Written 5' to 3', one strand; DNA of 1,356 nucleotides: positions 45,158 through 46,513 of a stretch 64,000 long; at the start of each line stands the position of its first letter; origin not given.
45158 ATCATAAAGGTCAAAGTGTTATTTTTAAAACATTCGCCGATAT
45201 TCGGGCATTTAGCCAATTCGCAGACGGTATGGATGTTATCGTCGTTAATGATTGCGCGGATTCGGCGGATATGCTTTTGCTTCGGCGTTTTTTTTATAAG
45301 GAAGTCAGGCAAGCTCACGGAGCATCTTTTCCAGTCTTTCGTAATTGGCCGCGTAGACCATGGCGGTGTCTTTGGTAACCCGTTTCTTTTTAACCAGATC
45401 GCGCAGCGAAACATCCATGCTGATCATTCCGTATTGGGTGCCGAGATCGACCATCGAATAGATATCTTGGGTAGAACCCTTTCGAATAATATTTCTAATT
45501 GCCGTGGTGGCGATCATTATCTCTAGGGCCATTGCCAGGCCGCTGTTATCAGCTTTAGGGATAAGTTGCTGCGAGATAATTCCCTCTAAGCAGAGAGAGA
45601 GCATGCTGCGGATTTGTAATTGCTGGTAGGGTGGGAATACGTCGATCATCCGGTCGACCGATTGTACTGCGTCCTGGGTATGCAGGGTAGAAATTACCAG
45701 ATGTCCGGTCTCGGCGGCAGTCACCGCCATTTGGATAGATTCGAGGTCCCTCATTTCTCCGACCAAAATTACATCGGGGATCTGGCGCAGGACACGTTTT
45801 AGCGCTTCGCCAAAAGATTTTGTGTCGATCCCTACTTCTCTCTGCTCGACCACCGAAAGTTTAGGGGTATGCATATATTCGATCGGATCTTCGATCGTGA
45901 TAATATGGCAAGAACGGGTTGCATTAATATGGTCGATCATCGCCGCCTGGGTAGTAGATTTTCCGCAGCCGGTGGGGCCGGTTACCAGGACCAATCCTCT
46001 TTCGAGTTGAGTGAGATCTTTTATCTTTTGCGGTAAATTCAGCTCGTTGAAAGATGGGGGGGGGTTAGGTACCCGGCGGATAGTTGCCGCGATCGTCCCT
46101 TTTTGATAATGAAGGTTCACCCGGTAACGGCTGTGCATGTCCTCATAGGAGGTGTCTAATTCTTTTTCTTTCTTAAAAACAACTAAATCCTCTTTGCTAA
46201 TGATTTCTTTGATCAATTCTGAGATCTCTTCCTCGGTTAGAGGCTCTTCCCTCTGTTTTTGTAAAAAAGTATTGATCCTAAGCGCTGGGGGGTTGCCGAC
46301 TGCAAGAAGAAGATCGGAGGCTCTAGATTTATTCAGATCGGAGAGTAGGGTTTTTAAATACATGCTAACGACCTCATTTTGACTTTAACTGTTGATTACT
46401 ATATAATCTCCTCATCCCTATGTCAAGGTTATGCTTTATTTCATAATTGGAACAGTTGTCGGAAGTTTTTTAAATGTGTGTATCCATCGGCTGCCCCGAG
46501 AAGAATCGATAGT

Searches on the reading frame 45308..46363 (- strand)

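Call 61: search_protein_families(library=pfam, proteins=[window:45308-46363:-], max_evalue=0.00001)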
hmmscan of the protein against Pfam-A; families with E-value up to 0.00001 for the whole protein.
window:45308-46363:- (352 aa): 1 family
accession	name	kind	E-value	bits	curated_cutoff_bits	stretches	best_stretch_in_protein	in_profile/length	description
PF00437.27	T2SSE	-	1.2e-42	146.4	24.9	1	112-277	132-287/370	Type II/IV secretion system protein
